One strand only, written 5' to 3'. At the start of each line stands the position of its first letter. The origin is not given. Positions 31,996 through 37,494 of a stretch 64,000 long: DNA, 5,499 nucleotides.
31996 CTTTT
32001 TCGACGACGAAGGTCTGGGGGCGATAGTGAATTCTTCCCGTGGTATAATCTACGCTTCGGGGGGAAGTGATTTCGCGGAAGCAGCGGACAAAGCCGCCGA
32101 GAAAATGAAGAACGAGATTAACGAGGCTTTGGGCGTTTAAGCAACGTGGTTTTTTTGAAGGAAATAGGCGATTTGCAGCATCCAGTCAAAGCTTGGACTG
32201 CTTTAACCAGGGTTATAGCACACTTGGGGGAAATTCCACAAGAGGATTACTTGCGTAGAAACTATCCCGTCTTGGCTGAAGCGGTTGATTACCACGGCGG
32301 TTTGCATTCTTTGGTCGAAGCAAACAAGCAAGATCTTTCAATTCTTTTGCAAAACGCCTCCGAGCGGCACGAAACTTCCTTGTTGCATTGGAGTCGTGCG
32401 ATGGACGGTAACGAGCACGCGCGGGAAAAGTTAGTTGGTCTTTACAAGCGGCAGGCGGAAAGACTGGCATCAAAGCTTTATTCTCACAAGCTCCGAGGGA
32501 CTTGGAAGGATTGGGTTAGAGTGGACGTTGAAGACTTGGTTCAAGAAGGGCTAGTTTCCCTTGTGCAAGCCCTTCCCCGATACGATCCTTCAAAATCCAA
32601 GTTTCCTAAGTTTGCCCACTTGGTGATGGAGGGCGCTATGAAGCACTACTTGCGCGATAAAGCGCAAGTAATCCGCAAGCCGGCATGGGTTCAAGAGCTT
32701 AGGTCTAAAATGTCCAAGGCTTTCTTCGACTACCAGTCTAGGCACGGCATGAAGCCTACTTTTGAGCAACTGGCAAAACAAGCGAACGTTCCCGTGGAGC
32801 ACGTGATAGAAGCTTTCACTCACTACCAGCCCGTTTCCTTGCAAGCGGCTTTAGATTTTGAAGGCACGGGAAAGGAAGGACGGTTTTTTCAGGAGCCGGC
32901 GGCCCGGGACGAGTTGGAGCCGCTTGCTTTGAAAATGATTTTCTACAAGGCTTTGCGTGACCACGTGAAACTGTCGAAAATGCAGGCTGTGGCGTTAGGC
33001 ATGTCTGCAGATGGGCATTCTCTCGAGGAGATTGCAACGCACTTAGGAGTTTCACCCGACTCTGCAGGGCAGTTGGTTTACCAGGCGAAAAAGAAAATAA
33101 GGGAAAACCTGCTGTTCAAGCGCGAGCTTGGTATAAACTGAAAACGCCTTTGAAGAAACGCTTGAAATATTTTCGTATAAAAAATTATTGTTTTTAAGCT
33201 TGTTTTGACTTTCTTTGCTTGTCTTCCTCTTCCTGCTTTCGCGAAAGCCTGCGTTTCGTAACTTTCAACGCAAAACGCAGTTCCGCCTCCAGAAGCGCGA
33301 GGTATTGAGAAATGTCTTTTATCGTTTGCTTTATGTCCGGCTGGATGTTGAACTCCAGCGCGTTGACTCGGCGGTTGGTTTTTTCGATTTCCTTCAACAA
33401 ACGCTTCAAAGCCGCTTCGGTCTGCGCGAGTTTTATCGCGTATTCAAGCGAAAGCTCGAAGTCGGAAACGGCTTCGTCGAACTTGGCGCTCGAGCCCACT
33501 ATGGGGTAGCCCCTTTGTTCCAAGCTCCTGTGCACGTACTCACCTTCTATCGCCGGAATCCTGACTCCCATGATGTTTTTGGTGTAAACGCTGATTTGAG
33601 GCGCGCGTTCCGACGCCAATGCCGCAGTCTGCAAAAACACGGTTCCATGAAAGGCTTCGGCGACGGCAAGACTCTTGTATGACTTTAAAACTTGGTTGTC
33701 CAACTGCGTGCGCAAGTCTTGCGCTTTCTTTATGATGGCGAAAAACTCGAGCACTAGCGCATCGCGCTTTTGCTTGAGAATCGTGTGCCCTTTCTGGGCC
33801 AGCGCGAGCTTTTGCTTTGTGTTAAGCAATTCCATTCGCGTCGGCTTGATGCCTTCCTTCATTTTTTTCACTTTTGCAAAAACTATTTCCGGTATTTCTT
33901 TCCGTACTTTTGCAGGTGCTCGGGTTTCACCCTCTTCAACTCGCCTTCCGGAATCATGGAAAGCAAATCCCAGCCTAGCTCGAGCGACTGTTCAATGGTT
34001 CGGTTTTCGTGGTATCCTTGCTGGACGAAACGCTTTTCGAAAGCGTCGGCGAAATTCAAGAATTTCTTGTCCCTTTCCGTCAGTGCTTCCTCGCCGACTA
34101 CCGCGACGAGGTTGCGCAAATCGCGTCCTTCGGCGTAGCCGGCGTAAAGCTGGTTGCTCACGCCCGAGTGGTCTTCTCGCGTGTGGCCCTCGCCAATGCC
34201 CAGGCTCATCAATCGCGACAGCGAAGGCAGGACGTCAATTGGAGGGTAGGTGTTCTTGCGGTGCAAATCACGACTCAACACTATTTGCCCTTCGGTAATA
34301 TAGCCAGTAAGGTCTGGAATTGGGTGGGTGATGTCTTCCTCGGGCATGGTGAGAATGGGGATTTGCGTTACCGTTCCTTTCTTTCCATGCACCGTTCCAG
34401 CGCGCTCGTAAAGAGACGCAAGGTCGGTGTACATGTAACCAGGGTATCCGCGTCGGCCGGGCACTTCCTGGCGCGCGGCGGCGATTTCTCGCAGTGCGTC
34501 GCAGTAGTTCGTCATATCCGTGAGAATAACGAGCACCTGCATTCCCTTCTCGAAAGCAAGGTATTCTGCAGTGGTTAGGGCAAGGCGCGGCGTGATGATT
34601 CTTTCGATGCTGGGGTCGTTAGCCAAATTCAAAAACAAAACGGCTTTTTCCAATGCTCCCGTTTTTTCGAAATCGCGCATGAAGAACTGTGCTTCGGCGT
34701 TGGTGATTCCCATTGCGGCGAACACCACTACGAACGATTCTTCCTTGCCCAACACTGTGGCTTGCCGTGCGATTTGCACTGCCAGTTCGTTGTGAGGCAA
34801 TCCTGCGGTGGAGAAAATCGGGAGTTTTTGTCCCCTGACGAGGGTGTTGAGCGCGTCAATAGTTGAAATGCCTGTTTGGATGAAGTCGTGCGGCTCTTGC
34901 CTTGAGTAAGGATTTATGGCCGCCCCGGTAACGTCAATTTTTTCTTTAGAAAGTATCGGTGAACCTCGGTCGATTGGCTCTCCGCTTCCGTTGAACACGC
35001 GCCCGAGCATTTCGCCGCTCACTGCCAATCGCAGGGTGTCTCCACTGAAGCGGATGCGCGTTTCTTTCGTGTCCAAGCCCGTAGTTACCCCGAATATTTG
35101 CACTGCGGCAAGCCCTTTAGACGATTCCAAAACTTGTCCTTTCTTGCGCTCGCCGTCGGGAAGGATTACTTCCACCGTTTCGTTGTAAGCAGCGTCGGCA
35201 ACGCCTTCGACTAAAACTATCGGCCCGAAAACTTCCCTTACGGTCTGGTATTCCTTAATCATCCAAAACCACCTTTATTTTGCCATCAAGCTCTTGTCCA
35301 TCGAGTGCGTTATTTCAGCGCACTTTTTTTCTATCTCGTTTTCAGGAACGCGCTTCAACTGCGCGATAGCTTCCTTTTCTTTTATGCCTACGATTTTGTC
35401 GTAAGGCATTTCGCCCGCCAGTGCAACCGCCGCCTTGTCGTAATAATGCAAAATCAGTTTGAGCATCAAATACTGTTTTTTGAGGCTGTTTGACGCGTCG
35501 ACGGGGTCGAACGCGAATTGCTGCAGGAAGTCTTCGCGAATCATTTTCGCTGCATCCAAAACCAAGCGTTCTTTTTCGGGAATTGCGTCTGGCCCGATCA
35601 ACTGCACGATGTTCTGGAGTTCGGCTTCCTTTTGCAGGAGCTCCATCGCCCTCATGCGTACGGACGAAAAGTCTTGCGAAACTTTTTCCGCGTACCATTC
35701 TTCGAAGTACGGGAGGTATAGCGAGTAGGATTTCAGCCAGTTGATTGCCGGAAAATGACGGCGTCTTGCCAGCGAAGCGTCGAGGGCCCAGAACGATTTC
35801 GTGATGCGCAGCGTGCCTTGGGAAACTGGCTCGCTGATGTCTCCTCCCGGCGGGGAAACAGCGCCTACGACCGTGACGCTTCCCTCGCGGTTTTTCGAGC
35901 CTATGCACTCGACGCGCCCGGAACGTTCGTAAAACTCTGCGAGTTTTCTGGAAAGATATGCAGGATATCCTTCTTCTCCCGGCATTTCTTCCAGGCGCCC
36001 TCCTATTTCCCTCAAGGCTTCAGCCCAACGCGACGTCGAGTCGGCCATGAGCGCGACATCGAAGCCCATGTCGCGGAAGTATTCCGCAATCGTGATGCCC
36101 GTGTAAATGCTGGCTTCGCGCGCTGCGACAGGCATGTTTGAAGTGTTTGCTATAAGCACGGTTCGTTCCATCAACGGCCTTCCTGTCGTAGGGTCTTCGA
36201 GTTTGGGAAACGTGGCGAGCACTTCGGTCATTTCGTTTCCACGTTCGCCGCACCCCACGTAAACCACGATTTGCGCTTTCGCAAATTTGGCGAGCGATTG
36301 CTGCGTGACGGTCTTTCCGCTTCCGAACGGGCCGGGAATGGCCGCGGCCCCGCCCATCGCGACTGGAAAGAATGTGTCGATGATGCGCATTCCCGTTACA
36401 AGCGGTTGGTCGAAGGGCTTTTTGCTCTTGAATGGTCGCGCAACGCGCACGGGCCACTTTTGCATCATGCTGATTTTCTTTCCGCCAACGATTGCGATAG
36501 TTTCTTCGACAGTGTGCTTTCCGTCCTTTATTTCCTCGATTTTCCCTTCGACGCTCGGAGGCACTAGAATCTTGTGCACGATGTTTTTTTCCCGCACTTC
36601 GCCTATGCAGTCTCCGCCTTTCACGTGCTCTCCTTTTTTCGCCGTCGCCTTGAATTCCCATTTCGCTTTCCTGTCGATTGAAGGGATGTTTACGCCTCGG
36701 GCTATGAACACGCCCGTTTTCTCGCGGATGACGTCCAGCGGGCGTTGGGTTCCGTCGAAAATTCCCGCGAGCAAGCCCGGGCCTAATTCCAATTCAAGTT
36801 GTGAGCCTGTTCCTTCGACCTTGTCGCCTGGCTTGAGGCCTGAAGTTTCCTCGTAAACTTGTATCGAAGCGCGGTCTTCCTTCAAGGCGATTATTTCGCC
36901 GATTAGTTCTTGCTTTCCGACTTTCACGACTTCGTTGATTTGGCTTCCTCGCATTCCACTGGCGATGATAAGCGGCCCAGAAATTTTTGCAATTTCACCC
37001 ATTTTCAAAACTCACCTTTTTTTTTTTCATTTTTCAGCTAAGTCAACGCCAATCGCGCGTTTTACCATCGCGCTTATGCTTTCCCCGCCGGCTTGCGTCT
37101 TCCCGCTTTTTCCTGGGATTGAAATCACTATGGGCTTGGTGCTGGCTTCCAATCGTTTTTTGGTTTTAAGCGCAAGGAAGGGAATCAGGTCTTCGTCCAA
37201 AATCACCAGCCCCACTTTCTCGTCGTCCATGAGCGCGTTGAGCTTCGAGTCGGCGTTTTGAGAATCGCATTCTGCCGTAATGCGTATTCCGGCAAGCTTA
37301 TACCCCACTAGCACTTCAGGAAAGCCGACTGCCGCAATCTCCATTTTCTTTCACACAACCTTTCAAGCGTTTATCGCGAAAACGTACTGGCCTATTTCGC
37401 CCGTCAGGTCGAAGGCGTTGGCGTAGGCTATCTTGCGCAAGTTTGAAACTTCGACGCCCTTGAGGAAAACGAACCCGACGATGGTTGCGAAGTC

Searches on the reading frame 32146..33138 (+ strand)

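Call 13: search_protein_families(library=pfam, proteins=[window:32146-33138:+], max_evalue=0.001)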
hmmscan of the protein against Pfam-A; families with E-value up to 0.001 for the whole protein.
window:32146-33138:+ (331 aa): 3 families
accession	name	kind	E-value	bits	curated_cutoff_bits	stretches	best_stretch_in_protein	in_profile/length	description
PF04542.20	Sigma70_r2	-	1.7e-12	47.4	24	1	100-173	5-69/71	Sigma-70 region 2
PF08281.18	Sigma70_r4_2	-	5e-05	23.3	25.7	1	280-318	15-54/54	Sigma-70, region 4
PF04539.22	Sigma70_r3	-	0.00057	20.4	25.3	0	185-250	2-68/78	Sigma-70 region 3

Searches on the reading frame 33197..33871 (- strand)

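Call 13: search_protein_families(library=pfam, proteins=[window:33197-33871:-], max_evalue=0.001)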
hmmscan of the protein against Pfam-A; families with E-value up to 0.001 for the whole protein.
window:33197-33871:- (225 aa): 1 family
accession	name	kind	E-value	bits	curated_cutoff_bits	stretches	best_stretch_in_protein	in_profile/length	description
PF01813.22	ATP-synt_D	-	3.9e-49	167.6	25.7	1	14-206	1-195/196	ATP synthase subunit D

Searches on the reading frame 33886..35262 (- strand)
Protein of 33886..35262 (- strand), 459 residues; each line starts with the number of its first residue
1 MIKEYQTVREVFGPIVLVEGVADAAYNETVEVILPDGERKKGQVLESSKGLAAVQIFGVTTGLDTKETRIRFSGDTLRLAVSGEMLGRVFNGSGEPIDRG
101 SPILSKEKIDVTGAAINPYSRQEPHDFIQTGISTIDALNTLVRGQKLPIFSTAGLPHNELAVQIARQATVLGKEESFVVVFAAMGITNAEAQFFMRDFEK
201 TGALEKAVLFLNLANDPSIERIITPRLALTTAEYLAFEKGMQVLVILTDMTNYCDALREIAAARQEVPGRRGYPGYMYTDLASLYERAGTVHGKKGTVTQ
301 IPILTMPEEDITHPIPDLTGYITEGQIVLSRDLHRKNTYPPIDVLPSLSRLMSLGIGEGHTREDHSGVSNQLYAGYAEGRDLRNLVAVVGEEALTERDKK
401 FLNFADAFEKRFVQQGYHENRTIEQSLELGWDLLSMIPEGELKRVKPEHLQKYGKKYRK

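Call 13: search_protein_families(library=pfam, proteins=[window:33886-35262:-], max_evalue=0.001)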
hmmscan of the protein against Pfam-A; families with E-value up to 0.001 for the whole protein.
window:33886-35262:- (459 aa): 3 families
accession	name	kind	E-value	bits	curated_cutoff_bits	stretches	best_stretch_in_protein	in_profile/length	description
PF00006.31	ATP-synt_ab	-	1.4e-79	267.2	29.5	1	131-349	1-213/213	ATP synthase alpha/beta family, nucleotide-binding domain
PF22919.1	ATP-synt_VA_C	-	3.2e-35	120.6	24.7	1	355-453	2-100/101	C-terminal domain of V and A type ATP synthase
PF02874.29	ATP-synt_ab_N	-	2.1e-08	35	20.9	1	9-74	2-69/69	ATP synthase alpha/beta family, beta-barrel domain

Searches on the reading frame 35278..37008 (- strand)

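Call 13: search_protein_families(library=pfam, proteins=[window:35278-37008:-], max_evalue=0.001)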
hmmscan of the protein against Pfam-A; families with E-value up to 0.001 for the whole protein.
window:35278-37008:- (577 aa): 4 families
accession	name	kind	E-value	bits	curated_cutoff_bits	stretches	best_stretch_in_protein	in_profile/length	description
PF00006.31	ATP-synt_ab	-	9.2e-75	251.4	29.5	1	206-429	1-213/213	ATP synthase alpha/beta family, nucleotide-binding domain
PF16886.11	ATP-synt_ab_Xtn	-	7.5e-27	93.4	25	1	108-188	1-88/88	ATPsynthase alpha/beta subunit barrel-sandwich domain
PF22919.1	ATP-synt_VA_C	-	2.2e-26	92.3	24.7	1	437-537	2-98/101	C-terminal domain of V and A type ATP synthase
PF02874.29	ATP-synt_ab_N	-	2.8e-15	57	20.9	1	6-68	1-69/69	ATP synthase alpha/beta family, beta-barrel domain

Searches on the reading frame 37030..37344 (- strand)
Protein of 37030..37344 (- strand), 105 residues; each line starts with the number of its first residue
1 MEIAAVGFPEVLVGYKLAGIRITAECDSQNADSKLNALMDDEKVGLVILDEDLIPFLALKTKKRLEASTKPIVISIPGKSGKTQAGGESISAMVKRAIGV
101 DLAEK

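Call 93: search_protein_families(library=pfam, proteins=[window:37030-37344:-], max_evalue=0.001)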
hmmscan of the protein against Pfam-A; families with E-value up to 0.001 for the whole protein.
window:37030-37344:- (105 aa): 1 family
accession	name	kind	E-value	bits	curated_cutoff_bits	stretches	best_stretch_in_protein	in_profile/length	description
PF01990.22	ATP-synt_F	-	3.2e-14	53.4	23.5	1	3-94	1-91/91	ATP synthase (F/14-kDa) subunit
